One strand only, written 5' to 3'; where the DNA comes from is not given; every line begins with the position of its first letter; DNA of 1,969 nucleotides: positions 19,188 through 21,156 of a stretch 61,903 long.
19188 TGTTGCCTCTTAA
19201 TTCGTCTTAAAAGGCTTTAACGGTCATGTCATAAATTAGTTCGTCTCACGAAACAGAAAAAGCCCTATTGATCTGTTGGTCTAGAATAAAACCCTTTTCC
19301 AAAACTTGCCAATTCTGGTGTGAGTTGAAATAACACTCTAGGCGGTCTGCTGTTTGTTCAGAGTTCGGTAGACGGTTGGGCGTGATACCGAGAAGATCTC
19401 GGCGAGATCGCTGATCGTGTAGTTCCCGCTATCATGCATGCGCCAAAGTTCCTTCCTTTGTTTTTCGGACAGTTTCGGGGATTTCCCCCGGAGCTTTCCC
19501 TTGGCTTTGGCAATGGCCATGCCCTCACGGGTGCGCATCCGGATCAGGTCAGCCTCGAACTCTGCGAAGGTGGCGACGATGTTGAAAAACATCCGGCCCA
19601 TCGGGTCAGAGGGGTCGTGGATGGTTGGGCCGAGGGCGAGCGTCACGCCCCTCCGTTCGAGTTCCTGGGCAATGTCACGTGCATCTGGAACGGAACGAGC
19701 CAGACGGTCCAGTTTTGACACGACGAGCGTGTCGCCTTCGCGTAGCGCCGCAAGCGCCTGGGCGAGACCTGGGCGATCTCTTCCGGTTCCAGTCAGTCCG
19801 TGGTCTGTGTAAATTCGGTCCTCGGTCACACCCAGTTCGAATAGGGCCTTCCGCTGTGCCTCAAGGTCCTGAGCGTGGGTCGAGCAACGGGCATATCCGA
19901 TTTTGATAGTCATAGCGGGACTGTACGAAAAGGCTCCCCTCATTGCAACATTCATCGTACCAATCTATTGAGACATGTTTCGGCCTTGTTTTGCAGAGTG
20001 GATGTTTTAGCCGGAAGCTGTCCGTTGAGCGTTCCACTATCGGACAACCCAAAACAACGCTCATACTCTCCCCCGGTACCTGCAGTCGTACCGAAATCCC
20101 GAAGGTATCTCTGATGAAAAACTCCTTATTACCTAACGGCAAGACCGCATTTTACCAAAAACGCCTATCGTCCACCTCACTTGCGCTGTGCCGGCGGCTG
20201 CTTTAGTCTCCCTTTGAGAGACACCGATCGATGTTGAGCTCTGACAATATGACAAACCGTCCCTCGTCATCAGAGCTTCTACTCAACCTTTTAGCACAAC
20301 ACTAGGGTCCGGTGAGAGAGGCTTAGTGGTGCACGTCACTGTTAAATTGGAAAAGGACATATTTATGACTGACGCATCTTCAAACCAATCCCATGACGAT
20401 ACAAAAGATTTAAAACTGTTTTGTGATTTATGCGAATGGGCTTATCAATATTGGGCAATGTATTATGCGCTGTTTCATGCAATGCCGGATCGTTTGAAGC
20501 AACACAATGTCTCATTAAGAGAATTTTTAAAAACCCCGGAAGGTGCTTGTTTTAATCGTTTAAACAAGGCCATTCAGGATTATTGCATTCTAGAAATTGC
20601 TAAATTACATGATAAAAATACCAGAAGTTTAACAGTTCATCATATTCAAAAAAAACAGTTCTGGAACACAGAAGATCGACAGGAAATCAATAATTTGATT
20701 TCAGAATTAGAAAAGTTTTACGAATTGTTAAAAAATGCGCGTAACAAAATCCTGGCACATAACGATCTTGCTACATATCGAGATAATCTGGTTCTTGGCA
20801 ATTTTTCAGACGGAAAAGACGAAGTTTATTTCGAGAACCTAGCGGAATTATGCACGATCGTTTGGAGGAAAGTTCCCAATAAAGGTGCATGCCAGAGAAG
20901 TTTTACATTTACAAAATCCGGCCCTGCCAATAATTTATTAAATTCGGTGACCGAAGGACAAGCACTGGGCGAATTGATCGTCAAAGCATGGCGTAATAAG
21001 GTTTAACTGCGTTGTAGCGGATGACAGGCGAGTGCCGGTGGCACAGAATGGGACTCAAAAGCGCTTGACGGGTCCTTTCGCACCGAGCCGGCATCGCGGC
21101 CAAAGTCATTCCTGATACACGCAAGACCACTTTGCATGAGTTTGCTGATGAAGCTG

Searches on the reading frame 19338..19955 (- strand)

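Call 12: search_protein_families(library=pfam, proteins=[window:19338-19955:-], max_evalue=0.001)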
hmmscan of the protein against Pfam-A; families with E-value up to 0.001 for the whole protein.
window:19338-19955:- (205 aa): 5 families
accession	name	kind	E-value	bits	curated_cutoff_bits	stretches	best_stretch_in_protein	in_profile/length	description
PF00239.26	Resolvase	-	3.3e-40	137.9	23.3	1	19-154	2-144/145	Resolvase, N terminal domain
PF02796.21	HTH_7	-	4.8e-11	43.1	23.8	1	160-202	4-45/45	Helix-turn-helix domain of resolvase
PF13384.12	HTH_23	-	0.00031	20.9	24.6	0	163-201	3-40/50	Homeodomain-like domain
PF13551.12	HTH_29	-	0.00063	20.2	28.1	0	167-203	1-37/64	Winged helix-turn helix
PF08279.18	HTH_11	-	0.0009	19.5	25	0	173-199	9-36/55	HTH domain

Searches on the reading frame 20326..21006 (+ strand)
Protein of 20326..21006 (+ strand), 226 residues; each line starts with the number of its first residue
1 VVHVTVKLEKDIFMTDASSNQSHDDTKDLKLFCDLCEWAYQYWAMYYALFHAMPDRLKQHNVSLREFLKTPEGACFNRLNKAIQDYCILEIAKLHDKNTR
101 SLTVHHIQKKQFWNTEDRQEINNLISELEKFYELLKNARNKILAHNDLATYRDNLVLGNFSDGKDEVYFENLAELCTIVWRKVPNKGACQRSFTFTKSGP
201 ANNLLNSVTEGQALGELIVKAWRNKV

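Call 12: search_protein_families(library=pfam, proteins=[window:20326-21006:+], max_evalue=0.001)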
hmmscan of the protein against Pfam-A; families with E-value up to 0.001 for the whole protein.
window:20326-21006:+ (226 aa): 1 family
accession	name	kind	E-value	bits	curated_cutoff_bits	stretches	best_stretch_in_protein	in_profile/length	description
PF18734.6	HEPN_AbiU2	-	1.6e-13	51.1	26.8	1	30-183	9-172/193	AbiU2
